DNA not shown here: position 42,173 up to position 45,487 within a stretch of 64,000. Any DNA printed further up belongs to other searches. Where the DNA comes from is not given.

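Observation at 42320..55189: Two tandem giant paralogous secreted multidomain proteins (2104 and ~2183 aa) in a phage late region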

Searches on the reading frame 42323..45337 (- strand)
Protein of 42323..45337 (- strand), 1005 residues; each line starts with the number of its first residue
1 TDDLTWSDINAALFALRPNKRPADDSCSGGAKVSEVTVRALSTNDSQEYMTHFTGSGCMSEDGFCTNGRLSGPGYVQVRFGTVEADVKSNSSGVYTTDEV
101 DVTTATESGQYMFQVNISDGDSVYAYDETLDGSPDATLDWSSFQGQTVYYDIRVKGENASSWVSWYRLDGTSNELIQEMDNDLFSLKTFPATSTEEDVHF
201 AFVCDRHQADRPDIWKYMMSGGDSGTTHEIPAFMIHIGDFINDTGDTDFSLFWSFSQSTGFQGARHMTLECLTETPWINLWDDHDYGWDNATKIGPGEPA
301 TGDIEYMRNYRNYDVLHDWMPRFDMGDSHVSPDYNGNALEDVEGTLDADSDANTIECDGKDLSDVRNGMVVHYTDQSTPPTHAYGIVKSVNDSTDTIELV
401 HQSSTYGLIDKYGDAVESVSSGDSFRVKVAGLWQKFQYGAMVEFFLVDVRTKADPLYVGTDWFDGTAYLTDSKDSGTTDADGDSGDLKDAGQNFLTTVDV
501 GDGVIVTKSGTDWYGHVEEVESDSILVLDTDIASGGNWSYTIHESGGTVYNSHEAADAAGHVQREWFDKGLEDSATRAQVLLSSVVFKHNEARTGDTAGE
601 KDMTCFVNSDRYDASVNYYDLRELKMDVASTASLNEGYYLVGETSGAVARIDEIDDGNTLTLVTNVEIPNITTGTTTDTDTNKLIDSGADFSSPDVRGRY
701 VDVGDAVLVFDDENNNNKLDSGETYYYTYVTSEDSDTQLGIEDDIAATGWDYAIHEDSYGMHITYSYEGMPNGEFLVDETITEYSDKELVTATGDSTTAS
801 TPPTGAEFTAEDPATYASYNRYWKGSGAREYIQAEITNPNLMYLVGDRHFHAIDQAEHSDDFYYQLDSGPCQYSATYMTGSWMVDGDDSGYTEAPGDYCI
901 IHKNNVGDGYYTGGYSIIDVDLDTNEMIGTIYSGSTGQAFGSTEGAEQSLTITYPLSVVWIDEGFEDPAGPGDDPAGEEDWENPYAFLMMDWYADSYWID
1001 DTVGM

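Call 27: find_homologous_proteins(query=A2, max_evalue=0.01)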
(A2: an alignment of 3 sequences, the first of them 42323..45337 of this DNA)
Query A2 (3 sequences): 8000 candidates shared short words with the query, none scored E <= 0.01.
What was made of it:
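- Tried and rejected: find_homologous_proteins with alignment A2 returned nothing, not even the query proteins (call 27).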

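Call 28: search_solved_structures(query=A2, max_evalue=10, show_alignments=2)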
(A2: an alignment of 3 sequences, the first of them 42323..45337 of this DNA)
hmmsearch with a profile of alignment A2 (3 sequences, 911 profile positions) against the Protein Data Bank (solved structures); distinct sequences matched with E-value up to 10: 0.

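Call 34: find_related_loci(query=A2, collection=viral_contigs, flank=10000)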
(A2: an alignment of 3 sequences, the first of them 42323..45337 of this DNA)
Query A2 (1005 aa) in viral_contigs; peptide patterns used: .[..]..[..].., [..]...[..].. (x = any residue, [..] = any of these).
184 stretches matched a pattern, but none encodes a relative of the query by tblastn (E <= 1e-3).

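Call 35: find_related_loci(query=A2, collection=genome_contigs, flank=10000)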
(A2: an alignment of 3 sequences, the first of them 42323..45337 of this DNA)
Query A2 (1005 aa) in genome_contigs; peptide patterns used: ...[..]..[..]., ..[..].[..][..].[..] (x = any residue, [..] = any of these).
57 stretches matched a pattern, but none encodes a relative of the query by tblastn (E <= 1e-3).

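Call 36: find_related_loci(query=A2, collection=metagenome_contigs, flank=10000)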
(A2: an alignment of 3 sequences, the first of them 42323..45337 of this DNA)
Query A2 (1005 aa) in metagenome_contigs; peptide patterns used: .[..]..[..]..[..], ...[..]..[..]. (x = any residue, [..] = any of these).
434 stretches matched a pattern, but none encodes a relative of the query by tblastn (E <= 1e-3).
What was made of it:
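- Tried and rejected: Pattern scans of IMG/VR, GTDB genomes and JGI metagenome contigs found no relatives (calls 34-36).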

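Call 45: search_protein_representatives(alignment_id=A2)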
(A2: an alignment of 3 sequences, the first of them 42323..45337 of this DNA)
Query: 3 sequences, 911 profile positions. Proteins with E-value up to 0.001 (for the whole library): 119; up to 1e-10: 35; up to 1e-30: 17. The best 119 are listed.
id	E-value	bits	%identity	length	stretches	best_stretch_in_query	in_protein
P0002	0.0e+00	1671.5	-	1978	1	2-911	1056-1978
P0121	0.0e+00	1642.5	-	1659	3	1-815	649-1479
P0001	0.0e+00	1492.6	-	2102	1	1-911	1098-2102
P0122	6.2e-170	584.1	-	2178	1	2-911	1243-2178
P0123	2.4e-163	562.3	-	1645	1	2-872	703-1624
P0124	8.8e-66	239.4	-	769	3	182-596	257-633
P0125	9.3e-62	226.1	-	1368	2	27-597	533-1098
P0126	3.1e-52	194.6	-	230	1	684-893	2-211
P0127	2.4e-50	188.3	-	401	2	464-669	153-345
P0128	2.0e-49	185.3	-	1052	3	184-597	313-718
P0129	1.6e-43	165.8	-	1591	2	73-602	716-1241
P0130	9.1e-43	163.3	-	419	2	262-596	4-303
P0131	4.7e-41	157.6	-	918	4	185-470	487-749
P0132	8.2e-36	140.3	-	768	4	182-469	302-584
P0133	1.1e-33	133.2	-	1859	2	325-596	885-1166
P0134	5.1e-31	124.4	-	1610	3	31-337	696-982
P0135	6.5e-31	124.0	-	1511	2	31-604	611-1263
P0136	4.7e-30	121.2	-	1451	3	3-498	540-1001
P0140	3.6e-24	101.7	-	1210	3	136-599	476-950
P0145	2.0e-18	82.7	-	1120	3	423-591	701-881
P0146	1.1e-17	80.3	-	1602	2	424-590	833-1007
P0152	4.3e-11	58.5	-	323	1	458-538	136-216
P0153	7.0e-11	57.7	-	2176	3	522-579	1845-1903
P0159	1.8e-08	49.8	-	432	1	463-537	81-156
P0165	4.5e-07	45.2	-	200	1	451-543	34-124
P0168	5.7e-07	44.8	-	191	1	455-539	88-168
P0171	1.1e-06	43.9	-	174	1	458-565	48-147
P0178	4.6e-06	41.8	-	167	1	465-538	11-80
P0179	4.9e-06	41.7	-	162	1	459-539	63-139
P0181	7.8e-06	41.0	-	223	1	467-538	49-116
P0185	1.5e-05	40.2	-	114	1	467-537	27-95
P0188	1.9e-05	39.8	-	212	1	446-530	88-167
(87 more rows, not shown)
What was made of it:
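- Tried and rejected: The exhaustive HMM search did find the family (call 45).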

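Call 47: list_cluster_members(proteins=[P0122, P0123, P0125, P0128, P0129, P0133, P0134, P0135, P0136, P0140])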
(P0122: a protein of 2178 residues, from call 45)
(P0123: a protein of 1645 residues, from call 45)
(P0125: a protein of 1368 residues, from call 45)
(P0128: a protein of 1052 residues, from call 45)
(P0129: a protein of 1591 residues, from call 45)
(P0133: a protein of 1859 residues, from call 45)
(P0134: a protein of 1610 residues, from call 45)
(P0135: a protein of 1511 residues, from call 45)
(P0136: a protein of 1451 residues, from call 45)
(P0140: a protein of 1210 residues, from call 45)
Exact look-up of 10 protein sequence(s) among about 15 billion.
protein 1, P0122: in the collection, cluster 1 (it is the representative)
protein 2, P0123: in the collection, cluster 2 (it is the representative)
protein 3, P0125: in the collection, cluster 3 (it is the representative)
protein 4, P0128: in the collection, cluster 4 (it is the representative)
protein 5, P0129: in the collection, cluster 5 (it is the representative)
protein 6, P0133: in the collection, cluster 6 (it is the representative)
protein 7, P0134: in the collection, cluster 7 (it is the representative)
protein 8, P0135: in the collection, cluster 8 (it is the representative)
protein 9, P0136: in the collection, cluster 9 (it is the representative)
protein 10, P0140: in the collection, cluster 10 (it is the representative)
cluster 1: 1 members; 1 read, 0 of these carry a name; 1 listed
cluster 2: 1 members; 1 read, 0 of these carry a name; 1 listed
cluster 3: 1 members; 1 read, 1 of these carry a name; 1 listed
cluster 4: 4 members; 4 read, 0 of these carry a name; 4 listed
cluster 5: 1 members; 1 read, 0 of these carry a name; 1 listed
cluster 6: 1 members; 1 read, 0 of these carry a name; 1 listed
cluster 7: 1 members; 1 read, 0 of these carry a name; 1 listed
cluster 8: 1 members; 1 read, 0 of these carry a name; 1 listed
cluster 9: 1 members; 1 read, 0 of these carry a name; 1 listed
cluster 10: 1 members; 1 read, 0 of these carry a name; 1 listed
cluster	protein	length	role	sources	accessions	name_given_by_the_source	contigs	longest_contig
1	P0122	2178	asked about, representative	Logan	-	-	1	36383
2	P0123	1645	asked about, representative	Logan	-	-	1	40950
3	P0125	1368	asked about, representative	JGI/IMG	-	phosphodiesterase/alkaline phosphatase D-like protein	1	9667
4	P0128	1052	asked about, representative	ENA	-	-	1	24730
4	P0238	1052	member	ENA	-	-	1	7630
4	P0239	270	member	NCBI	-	-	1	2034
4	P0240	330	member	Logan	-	-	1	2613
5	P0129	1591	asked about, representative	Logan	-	-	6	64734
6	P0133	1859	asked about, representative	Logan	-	-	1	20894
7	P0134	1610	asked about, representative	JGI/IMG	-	-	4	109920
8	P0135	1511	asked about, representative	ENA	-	-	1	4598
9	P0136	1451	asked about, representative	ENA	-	-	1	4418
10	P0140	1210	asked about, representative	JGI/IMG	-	-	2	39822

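Call 49: find_encoding_contigs(protein=P0134, flank=10000, max_places=2)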
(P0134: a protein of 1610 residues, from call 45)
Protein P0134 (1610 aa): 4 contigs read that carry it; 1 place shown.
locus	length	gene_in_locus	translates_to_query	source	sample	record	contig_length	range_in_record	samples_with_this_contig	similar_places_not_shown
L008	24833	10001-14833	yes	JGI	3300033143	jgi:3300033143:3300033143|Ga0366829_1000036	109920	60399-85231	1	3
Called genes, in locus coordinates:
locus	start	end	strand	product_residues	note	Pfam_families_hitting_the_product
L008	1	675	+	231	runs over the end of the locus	-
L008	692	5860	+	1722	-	PF16586:DUF5060 (weak), PF13570:Beta-prop_ACSF4, PF25292:Beta-prop_CGLA (weak), PF13360:PQQ_2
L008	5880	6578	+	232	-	-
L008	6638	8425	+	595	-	-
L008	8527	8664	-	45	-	-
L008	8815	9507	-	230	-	-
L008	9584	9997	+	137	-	PF23140:Gp80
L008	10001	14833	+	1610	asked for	-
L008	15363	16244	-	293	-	-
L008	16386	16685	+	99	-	-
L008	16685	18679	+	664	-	PF00535:Glycos_transf_2, PF13641:Glyco_tranf_2_3 (faint), PF13578:Methyltransf_24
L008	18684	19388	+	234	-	PF04055:Radical_SAM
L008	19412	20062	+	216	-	-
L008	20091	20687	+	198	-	PF03567:Sulfotransfer_2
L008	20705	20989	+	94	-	PF11195:Tad2-like (weak)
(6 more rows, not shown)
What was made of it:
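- A related 110-kb phage keeps GT2, Sulfotransfer_2 and radical-SAM genes next to its family member (call 49).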

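Call 50: find_encoding_contigs(protein=P0122, flank=10000, max_places=1)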
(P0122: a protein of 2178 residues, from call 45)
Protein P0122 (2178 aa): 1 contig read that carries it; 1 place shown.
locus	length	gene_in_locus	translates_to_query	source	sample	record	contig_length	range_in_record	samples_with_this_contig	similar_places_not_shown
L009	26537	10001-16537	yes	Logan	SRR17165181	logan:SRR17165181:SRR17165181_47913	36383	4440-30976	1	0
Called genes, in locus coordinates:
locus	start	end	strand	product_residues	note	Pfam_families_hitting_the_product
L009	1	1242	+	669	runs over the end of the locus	PF05876:GpA_ATPase, PF20454:GpA_nuclease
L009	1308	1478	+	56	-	-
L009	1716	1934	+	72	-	-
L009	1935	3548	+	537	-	PF05136:Phage_portal_2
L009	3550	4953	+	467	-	PF00574:CLP_protease (faint), PF25145:NfeD1b_N, PF01343:Peptidase_S49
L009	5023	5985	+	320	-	-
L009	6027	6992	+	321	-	-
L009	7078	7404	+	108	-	-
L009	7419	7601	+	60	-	-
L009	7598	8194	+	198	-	PF01464:SLT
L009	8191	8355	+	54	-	-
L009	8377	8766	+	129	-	-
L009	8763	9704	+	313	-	PF01734:Patatin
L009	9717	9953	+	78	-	-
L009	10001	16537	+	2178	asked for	-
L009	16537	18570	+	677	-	-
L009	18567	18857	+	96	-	-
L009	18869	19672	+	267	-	-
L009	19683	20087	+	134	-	-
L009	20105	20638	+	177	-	-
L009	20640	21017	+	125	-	-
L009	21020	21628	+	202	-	-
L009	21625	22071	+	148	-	-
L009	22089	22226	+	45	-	-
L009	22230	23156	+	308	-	PF18906:Phage_tube_2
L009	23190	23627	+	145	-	-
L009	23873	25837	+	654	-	-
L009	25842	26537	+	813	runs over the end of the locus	PF13088:BNR_2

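Call 51: find_encoding_contigs(protein=P0123, flank=10000, max_places=1)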
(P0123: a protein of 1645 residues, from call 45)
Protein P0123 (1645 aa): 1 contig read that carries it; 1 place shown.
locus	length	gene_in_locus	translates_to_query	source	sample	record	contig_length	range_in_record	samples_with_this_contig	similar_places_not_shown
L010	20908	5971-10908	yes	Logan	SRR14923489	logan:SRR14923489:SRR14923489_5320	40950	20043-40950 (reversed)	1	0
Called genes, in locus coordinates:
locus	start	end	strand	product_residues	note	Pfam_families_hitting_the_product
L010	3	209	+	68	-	?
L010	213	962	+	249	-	-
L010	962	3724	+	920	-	-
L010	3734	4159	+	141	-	-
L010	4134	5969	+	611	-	-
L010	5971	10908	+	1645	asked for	-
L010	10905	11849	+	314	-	-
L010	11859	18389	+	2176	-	-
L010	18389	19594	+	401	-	-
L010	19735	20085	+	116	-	-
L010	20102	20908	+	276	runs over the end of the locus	PF23140:Gp80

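Call 52: find_encoding_contigs(protein=P0133, flank=10000, max_places=1)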
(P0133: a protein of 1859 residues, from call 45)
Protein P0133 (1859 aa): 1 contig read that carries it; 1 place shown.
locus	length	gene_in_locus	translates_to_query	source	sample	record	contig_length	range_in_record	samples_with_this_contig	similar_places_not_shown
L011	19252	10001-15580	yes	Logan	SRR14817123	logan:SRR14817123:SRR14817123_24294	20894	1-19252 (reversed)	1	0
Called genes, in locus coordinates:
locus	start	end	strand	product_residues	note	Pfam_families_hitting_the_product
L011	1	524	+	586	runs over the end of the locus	PF05876:GpA_ATPase, PF20454:GpA_nuclease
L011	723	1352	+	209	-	-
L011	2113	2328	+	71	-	PF19645:DUF6148 (weak)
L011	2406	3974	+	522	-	PF05136:Phage_portal_2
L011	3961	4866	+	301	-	PF25145:NfeD1b_N (weak), PF01343:Peptidase_S49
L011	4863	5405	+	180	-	-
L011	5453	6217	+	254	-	-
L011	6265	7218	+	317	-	PF10124:Mu-like_gpT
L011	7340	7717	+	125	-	-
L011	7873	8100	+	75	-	-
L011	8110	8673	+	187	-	-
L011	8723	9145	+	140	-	PF09056:Phospholip_A2_3 (weak)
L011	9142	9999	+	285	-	-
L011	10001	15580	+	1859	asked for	PF09423:PhoD (faint)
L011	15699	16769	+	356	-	-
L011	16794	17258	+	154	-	-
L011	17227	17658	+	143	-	-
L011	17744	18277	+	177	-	-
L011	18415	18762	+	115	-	PF05354:Phage_attach (weak)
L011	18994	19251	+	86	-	?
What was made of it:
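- A PLA2-like gene sits upstream of P0133 (call 52).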
